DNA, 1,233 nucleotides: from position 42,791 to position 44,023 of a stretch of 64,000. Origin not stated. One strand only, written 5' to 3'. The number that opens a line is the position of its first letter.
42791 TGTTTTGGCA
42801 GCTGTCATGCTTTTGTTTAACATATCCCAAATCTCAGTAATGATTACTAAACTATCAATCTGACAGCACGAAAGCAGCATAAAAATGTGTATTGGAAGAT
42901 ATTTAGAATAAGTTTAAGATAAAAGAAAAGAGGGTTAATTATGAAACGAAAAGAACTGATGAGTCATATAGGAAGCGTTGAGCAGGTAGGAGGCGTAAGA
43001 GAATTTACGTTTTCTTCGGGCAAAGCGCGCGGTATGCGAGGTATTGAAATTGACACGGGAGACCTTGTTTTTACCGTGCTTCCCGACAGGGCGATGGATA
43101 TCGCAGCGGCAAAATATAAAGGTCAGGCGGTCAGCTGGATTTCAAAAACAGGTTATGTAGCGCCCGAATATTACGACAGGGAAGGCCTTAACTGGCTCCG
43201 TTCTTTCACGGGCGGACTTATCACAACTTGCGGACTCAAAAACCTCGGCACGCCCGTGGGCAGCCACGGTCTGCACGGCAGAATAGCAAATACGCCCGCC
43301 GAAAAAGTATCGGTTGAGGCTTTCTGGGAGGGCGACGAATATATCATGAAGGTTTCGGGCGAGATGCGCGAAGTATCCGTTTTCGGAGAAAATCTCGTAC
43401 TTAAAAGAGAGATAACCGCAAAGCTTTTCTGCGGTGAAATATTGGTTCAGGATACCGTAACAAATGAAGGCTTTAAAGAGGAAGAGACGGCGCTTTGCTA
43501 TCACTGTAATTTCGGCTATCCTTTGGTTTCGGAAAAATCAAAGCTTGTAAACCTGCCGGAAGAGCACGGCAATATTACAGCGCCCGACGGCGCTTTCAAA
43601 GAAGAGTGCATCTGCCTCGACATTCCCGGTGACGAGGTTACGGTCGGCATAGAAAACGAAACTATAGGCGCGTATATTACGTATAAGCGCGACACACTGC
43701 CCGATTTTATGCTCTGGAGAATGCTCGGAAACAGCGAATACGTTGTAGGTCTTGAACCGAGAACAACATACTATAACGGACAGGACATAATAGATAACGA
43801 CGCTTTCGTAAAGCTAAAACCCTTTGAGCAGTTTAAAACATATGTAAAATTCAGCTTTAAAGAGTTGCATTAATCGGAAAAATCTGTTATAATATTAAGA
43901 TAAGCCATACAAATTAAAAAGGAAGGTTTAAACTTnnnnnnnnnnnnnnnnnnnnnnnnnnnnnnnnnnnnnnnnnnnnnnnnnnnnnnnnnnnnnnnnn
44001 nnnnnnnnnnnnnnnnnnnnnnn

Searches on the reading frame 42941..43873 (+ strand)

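Call 4: search_protein_families(library=pfam, proteins=[window:42941-43873:+], max_evalue=0.01)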
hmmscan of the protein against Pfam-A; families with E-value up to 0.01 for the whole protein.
window:42941-43873:+ (310 aa): 1 family
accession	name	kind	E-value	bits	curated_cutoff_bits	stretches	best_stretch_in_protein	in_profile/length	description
PF14486.12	DUF4432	-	1.5e-77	260.9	32.5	1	30-304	2-302/304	Domain of unknown function (DUF4432)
